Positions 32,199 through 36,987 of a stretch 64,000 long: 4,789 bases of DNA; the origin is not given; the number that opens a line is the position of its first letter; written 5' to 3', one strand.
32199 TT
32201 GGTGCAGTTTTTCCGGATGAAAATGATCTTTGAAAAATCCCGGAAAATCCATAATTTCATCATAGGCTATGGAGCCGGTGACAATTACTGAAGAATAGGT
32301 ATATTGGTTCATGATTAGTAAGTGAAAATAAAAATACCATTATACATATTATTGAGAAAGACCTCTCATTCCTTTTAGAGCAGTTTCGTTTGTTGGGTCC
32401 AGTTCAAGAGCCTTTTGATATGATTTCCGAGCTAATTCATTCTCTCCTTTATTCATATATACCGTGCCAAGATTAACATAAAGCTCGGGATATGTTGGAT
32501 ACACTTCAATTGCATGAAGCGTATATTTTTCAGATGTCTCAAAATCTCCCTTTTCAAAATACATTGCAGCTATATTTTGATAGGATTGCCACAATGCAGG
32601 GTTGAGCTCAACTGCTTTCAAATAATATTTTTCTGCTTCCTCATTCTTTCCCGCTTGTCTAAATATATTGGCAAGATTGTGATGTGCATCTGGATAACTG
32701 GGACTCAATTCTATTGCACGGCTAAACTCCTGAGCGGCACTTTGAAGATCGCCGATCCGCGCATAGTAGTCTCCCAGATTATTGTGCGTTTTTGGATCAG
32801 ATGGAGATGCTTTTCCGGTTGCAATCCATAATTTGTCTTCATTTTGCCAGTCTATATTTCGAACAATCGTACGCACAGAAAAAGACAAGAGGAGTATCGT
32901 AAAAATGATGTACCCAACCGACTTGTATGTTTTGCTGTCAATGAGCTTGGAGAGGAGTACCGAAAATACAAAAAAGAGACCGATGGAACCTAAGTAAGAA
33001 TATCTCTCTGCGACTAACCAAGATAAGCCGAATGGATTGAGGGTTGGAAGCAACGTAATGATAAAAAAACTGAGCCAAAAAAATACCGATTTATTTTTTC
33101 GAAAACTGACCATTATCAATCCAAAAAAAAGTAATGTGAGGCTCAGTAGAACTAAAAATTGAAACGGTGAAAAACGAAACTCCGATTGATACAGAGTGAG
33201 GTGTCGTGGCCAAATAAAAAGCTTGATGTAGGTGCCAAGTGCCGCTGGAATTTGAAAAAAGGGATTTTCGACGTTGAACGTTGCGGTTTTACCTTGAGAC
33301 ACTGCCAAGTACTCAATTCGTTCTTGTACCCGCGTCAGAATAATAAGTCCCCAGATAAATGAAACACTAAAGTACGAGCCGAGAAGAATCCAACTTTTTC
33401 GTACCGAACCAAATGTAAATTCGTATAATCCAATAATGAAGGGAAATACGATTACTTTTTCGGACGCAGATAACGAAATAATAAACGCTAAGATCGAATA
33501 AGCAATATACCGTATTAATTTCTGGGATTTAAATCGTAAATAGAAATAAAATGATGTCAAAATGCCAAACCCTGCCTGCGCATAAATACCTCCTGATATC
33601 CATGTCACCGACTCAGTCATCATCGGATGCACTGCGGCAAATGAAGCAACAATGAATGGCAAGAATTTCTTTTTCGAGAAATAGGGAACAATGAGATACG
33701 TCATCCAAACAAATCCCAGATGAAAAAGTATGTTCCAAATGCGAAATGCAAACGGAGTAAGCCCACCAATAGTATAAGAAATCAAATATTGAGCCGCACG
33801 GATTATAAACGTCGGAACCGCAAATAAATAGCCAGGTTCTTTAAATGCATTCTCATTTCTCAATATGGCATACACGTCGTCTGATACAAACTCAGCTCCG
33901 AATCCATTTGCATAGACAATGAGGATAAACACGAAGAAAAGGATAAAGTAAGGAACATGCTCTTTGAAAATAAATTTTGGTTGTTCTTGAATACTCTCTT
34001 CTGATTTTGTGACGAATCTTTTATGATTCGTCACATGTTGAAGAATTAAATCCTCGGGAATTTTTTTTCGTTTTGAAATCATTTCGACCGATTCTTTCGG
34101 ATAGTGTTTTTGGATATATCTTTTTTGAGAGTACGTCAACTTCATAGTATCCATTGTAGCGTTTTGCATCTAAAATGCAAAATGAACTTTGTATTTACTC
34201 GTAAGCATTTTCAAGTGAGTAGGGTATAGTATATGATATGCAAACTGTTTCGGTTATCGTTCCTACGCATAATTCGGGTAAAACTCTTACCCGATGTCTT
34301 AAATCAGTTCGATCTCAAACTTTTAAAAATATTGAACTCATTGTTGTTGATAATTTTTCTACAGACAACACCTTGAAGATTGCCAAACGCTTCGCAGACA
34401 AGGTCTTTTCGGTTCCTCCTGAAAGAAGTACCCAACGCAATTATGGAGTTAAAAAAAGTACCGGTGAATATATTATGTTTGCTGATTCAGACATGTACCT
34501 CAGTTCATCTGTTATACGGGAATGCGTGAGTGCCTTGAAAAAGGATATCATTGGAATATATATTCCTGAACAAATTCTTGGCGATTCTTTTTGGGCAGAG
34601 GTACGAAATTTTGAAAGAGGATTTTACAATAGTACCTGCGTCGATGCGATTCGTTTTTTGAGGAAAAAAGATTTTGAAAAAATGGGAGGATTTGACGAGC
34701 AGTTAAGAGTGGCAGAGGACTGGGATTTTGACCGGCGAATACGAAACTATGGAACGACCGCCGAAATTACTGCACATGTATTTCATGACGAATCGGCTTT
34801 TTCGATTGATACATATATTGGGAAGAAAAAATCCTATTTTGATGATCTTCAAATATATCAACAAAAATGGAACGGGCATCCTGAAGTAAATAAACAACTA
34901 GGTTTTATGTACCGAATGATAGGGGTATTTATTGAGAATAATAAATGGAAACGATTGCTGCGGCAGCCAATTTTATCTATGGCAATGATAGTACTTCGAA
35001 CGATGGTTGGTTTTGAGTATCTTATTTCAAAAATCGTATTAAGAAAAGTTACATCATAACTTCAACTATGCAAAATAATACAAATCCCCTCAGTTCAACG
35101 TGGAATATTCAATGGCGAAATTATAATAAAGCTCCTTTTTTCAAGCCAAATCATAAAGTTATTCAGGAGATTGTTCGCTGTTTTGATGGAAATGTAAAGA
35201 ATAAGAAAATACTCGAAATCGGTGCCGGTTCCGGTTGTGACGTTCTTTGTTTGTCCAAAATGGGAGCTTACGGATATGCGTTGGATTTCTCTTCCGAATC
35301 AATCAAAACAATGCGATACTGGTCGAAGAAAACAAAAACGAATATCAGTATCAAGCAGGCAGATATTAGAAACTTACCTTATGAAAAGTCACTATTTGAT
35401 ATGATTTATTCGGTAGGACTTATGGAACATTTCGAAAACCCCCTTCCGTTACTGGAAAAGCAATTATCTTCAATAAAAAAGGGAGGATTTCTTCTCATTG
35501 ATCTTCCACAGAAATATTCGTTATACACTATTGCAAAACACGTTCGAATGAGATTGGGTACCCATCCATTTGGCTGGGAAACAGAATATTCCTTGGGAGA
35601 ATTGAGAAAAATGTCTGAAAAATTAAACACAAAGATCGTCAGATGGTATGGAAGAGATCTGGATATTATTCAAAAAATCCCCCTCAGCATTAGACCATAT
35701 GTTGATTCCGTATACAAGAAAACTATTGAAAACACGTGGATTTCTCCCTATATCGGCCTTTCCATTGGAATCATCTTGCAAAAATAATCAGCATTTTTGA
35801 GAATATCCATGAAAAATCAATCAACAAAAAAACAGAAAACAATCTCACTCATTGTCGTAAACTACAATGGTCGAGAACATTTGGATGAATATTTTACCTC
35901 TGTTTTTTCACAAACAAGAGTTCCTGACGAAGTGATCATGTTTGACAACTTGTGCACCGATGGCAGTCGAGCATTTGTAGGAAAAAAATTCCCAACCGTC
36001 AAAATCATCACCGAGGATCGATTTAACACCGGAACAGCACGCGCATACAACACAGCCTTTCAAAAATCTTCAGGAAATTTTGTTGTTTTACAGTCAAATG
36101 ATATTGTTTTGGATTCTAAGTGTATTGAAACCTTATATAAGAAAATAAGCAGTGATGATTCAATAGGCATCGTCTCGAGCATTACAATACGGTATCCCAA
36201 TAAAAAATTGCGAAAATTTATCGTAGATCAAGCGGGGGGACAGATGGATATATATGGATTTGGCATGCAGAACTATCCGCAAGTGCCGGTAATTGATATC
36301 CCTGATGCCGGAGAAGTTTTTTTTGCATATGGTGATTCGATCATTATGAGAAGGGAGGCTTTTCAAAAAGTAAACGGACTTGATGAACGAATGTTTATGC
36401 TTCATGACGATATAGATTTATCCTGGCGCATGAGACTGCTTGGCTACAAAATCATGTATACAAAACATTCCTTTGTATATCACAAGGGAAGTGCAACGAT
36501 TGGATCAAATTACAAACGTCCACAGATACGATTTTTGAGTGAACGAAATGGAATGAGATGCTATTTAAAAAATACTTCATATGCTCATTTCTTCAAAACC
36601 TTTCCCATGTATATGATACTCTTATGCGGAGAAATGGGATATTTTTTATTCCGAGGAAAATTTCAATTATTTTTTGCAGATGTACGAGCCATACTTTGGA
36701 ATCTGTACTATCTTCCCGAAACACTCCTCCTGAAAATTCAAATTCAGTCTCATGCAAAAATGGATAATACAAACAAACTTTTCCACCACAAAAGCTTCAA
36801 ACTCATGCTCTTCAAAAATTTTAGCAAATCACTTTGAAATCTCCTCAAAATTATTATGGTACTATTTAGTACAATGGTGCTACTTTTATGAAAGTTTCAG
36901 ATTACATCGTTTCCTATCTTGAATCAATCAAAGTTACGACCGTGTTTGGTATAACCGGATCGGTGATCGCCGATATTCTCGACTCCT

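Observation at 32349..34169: Bacterial TMTC-like enzyme (GT-C membrane domain + TPR array): candidate protein O-glycosyltransferase for the Thr/Pro linkers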

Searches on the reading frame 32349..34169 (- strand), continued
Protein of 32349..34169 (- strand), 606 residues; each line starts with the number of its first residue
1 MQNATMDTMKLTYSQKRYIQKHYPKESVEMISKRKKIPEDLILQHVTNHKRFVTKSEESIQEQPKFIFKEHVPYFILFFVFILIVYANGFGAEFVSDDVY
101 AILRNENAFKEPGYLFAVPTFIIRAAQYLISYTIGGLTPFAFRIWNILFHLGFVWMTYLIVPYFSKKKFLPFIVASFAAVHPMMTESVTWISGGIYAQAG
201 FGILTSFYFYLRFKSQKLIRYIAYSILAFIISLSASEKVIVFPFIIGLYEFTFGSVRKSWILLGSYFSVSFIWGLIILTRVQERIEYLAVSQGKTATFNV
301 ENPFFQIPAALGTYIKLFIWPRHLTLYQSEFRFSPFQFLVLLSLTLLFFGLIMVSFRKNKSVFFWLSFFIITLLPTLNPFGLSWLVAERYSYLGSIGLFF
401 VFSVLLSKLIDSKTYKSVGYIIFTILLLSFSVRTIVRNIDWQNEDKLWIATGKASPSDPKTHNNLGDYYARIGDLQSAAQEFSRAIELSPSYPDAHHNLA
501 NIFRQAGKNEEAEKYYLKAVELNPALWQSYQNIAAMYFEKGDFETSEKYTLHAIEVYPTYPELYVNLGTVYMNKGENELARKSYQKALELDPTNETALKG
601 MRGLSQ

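Call 34: predict_structure(alignment_id=A1)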
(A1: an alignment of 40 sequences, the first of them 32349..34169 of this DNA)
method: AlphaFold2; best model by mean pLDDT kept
length: 606 residues; sequences in the alignment: 40
mean_pLDDT: 90.3   pTM: 0.83
mean pLDDT of the five models: 90.3, 90.0, 89.8, 88.5, 88.4
residues with pLDDT >= 90: 434; 70-90: 134; 50-70: 25; < 50: 13
segments of 3 or more residues with pLDDT < 50: 1-7, 56-61
pLDDT, mean of each block of 10 residues (from residue 1): 52 91 90 95 89 53 73 97 96 91 88 86 92 95 97 98 93 98 93 94 98 93 97 92 97 93 96 90 78 63 86 89 70 81 95 96 97 86 78 95 95 95 97 93 91 82 93 96 92 94 95 97 92 97 97 95 97 97 97 96 91
secondary structure, 60 per line:
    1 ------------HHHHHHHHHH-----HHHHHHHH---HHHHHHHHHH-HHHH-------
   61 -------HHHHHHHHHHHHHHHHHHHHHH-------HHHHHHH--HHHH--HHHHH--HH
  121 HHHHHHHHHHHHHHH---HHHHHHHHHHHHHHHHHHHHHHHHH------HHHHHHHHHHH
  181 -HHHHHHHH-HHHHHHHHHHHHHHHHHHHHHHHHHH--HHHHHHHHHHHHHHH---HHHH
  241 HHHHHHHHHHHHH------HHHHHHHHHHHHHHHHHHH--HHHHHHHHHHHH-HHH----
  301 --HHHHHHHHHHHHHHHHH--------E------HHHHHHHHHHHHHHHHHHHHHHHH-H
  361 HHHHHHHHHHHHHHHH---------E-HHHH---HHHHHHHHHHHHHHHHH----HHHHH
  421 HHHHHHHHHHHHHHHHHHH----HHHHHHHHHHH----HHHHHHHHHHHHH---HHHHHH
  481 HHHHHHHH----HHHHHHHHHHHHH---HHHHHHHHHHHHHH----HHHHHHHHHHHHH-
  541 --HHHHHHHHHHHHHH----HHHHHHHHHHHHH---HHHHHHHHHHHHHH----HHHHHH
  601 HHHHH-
elements in order: H13-22 H28-35 H39-48 H50-53 H68-89 H97-103 H106-109 H112-116 H119-135 H139-163 H170-180 H182-189 H191-216 H219-233 H237-253 H260-278 H281-292 H303-319 H335-358 H360-376 H388-391 H395-411 H416-439 H444-454 H459-471 H475-488 H493-505 H509-522 H527-539 H543-556 H561-573 H577-590 H595-605

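Call 38: fold_search(model_id=the predicted structure, library=pdb)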
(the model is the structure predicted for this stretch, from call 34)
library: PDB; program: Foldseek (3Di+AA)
matches with E <= 10: 1486; with E <= 0.001: 306
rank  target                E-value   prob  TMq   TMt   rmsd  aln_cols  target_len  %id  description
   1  9qhb                  3.7e-08  1.00  0.25  0.54  12.1       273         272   20  Crystal structure of 16-repeat CTPR protein with eliminated coordination sites (released 2025-10-22)
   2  8chy                  4.0e-08  1.00  0.25  0.52  11.2       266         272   23  Crystal structure of an 8-repeat consensus TPR superhelix with Zinc. (released 2024-02-21)
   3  1w3b_A                4.3e-08  1.00  0.28  0.42  18.7       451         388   17  The superhelical TPR domain of O-linked GlcNAc transferase reveals structural similarities to importin alpha. (released 2004-09-09)
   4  9gzg_A                6.1e-08  1.00  0.24  0.91   1.4       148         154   31  Crystal structure of CTPR4E4 mutant (released 2025-10-15)
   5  9qhc_B                9.9e-08  1.00  0.25  0.54  11.4       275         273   22  Crystal structure of 8-repeat CTPR protein with eliminated coordination sites (released 2025-10-22)
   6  9qhc_A                2.0e-07  1.00  0.26  0.53  10.5       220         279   25  Crystal structure of 8-repeat CTPR protein with eliminated coordination sites (released 2025-10-22)
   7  6eou                  2.3e-07  1.00  0.26  0.45  19.2       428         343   17  O-GlcNAc transferase TPR domain with the intellectual disability associated mutation L254F (released 2018-05-09)
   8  1w3b_B                2.3e-07  1.00  0.25  0.40   5.9       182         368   30  The superhelical TPR domain of O-linked GlcNAc transferase reveals structural similarities to importin alpha. (released 2004-09-09)
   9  5a01_A                3.4e-07  1.00  0.23  0.21   1.8       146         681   27  O-GlcNAc transferase from Drososphila melanogaster (released 2016-04-27)
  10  6b85_A                7.8e-07  1.00  0.22  0.61  10.1       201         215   24  Crystal structure of transmembrane protein TMHC4_R (released 2018-03-14)
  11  2fo7                  8.5e-07  1.00  0.22  0.92   1.5       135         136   36  Crystal structure of an 8 repeat consensus TPR superhelix (trigonal crystal form) (released 2006-03-07)
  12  7ntf_B                8.8e-07  1.00  0.27  0.20  15.3       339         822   18  Cryo-EM structure of unliganded O-GlcNAc transferase (released 2021-11-17)
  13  7obi_A                1.0e-06  1.00  0.21  0.92   1.5       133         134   39  Consensus tetratricopeptide repeat protein type RV4 (released 2022-02-23)
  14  4gyw_A                1.1e-06  1.00  0.23  0.21   1.5       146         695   27  Crystal structure of human O-GlcNAc Transferase in complex with UDP and a glycopeptide (released 2012-10-31)
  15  7obi_B                1.2e-06  1.00  0.21  0.91   1.4       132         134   37  Consensus tetratricopeptide repeat protein type RV4 (released 2022-02-23)
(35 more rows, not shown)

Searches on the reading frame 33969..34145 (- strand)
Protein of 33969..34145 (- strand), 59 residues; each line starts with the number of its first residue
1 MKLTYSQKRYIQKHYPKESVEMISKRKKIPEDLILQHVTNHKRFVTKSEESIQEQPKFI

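Call 80: search_solved_structures(query=window:33969-34145:-, max_evalue=10)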
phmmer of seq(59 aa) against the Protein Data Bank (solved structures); distinct sequences matched with E-value up to 10: 2.
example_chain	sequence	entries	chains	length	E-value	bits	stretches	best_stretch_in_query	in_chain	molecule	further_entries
2eh3_A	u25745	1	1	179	0.32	14.7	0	4-48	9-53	Transcriptional regulator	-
7bux_A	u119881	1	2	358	0.73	13.6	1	6-40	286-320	FPS2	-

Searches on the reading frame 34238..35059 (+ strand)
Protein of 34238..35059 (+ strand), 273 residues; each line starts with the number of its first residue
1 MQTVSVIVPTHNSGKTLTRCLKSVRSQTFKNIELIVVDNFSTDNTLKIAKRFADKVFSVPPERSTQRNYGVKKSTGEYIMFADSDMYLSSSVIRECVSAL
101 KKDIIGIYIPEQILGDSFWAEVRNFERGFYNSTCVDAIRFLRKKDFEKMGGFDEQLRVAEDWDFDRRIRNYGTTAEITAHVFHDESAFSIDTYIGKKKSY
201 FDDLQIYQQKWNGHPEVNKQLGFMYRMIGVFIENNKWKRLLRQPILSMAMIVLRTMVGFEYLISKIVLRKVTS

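Call 13: search_protein_families(library=pfam, proteins=[window:34238-35059:+], max_evalue=0.001)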
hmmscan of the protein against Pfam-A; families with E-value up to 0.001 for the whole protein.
window:34238-35059:+ (273 aa): 5 families
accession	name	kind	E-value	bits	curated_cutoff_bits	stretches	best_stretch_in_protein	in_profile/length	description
PF00535.33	Glycos_transf_2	-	4.5e-27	95.5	23.3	1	5-111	1-114/168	Glycosyl transferase family 2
PF10111.15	Glyco_tranf_2_2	-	4.3e-16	59.7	27.3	2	5-98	1-104/276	Glycosyltransferase like family 2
PF13641.12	Glyco_tranf_2_3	-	6.4e-09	36.6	27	1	4-120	3-133/230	Glycosyltransferase like family 2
PF13632.12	Glyco_trans_2_3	-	3.3e-05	24.2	27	1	137-203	75-142/198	Glycosyl transferase family group 2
PF13506.12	Glyco_transf_21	-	0.00038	20.4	21.7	0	71-186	26-155/174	Glycosyl transferase family 21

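Call 36: search_solved_structures(query=window:34238-35059:+, max_evalue=0.001)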
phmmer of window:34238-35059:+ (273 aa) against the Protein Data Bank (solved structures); distinct sequences matched with E-value up to 0.001: 25.
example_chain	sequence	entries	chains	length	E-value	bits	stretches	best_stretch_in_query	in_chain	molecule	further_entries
2z87_A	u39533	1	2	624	1.7e-13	53.6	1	3-105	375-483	Chondroitin synthase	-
2z86_A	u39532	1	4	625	1.7e-13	53.6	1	3-105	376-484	Chondroitin synthase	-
8vh7_A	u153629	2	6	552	3.3e-13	52.7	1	4-172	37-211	Heparosan synthase B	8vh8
8viw_A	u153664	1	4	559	3.3e-13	52.6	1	4-172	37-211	Heparosan synthase B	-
5tze_C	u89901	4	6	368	1.3e-12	50.7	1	4-99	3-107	Glycosyl transferase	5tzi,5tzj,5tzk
5hea_A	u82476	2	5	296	2.3e-12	49.9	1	3-99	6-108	Putative glycosyltransferase (GalT1)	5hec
5tz8_A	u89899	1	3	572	2.5e-12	49.8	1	4-99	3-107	Glycosyl transferase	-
6h1j_A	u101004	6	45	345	3.1e-11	46.2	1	1-98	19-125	Probable ss-1,3-N-acetylglucosaminyltransferase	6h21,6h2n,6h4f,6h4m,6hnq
3bcv_A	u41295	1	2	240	8.4e-11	44.8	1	3-94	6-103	Putative glycosyltransferase protein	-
22ao_A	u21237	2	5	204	8.1e-09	38.3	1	5-111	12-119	GmaR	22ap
9jma_A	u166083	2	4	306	6.8e-08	35.2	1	4-170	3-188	GalNAc(5)-diNAcBac-PP-undecaprenol beta-1,3-glucosyltransferase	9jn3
9omj_A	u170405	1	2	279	6.9e-08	35.2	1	4-164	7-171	Glycosyltransferase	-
9omh_A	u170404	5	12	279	7e-08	35.2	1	4-164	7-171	Glycosyltransferase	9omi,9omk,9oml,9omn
9omm_A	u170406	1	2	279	7e-08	35.2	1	4-164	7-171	Glycosyltransferase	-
6p61_A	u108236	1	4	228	8.2e-08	35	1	3-93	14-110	Glycosyltransferase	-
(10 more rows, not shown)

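Call 71: search_protein_families(library=ncbifam, proteins=[window:34238-35059:+], max_evalue=0.01)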
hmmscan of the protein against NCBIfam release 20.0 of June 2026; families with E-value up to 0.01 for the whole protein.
window:34238-35059:+ (273 aa): 24 families
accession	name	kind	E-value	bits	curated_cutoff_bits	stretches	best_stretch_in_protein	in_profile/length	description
TIGR04283.1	glyco_like_mftF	equivalog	1.1e-27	97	182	1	4-186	1-187/221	TIGR04283 family arsenosugar biosynthesis glycosyltransferase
NF041875.1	EPS_EpsD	equivalog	2.2e-19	70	370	2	4-99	1-103/325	exopolysaccharide biosynthesis glycosyltransferase EpsD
TIGR03965.1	mycofact_glyco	equivalog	1.3e-18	67.1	280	2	2-102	74-181/467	mycofactocin biosynthesis glycosyltransferase MftF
NF007482.0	PRK10073.1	equivalog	6.4e-17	61.5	423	1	2-95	6-105/334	glycosyltransferase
NF047683.1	TeichurnBiosyTuaG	equivalog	4.2e-14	52.8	400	1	3-89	7-100/252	teichuronic acid biosynthesis protein TuaG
TIGR03111.1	glyc2_xrt_Gpos1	hypoth_equivalog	6.1e-12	45.1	363.95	1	3-103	50-159/439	TIGR03111 family XrtG-associated glycosyltransferase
NF050050.1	ProtGlycPglI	equivalog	1e-11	44.8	500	1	2-102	2-110/306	GalNAc(5)-diNAcBac-PP-undecaprenol beta-1,3-glucosyltransferase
NF053739.1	GlytfEpsEBac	equivalog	3.1e-10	39.5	450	1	4-56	3-59/265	glycosyltransferase EpsE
NF038299.1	EPS_HpsN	equivalog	4e-10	39.2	425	1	3-100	2-106/317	hormogonium polysaccharide biosynthesis glycosyltransferase HpsN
TIGR03937.1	PgaC_IcaA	equivalog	8.4e-09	34.9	422.3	1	2-102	45-152/407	poly-beta-1,6-N-acetyl-D-glucosamine synthase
TIGR04195.1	S_glycosyl_SunS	equivalog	4.7e-08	32.3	350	1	7-90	62-146/421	SunS family peptide S-glycosyltransferase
NF010496.0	PRK13915.1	equivalog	6.5e-08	32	262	1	2-86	31-127/307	glucosyl-3-phosphoglycerate synthase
NF038302.1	EPS_HpsE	equivalog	7.6e-08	31.7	300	1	4-97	3-108/307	hormogonium polysaccharide biosynthesis glycosyltransferase HpsE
NF045692.1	OglycostaseCruG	equivalog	2.9e-07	29.8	600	1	2-54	41-93/386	2'-O-glycosyltransferase CruG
TIGR03469.1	HpnB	hypoth_equivalog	4.7e-07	29.2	379.25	1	3-56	45-99/386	hopene-associated glycosyltransferase HpnB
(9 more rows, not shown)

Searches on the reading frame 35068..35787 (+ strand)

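Call 13: search_protein_families(library=pfam, proteins=[window:35068-35787:+], max_evalue=0.001)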
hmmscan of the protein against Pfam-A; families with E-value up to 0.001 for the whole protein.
window:35068-35787:+ (239 aa): 6 families
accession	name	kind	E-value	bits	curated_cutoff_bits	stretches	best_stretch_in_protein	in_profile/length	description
PF08241.18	Methyltransf_11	-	8.3e-14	52.4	21.2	1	49-144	1-95/95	Methyltransferase domain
PF13489.12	Methyltransf_23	-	6.2e-13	49.2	27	1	29-187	7-158/164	Methyltransferase domain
PF13649.12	Methyltransf_25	-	7.5e-13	49.4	27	1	48-140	1-97/97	Methyltransferase domain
PF13847.12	Methyltransf_31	-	3.7e-12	46.6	27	1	44-148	3-113/145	Methyltransferase domain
PF08242.18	Methyltransf_12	-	1.7e-07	32.3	30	1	49-142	1-98/98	Methyltransferase domain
PF03848.20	TehB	-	5.8e-05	23.1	20.4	1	42-143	28-131/193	Tellurite resistance protein TehB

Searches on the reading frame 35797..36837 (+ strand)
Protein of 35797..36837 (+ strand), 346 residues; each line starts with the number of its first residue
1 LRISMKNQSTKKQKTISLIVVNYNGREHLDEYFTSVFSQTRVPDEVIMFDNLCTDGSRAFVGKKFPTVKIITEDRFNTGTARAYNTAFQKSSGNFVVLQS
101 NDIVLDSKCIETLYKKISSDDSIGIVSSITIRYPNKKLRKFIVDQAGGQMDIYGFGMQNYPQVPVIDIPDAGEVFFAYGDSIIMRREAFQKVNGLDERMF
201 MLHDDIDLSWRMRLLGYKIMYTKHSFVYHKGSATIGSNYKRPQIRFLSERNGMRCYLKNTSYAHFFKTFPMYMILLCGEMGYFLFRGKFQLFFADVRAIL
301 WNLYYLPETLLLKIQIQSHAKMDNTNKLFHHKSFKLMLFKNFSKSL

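Call 13: search_protein_families(library=pfam, proteins=[window:35797-36837:+], max_evalue=0.001)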
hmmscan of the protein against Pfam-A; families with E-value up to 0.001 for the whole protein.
window:35797-36837:+ (346 aa): 4 families
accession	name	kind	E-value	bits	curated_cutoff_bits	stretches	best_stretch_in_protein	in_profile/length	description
PF00535.33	Glycos_transf_2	-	4.7e-17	62.9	23.3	1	17-191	1-166/168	Glycosyl transferase family 2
PF13641.12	Glyco_tranf_2_3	-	2.9e-10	41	27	1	16-230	3-212/230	Glycosyltransferase like family 2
PF13506.12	Glyco_transf_21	-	4.1e-06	26.8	21.7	1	86-235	24-161/174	Glycosyl transferase family 21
PF13632.12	Glyco_trans_2_3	-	1.7e-05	25.2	27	1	172-248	67-142/198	Glycosyl transferase family group 2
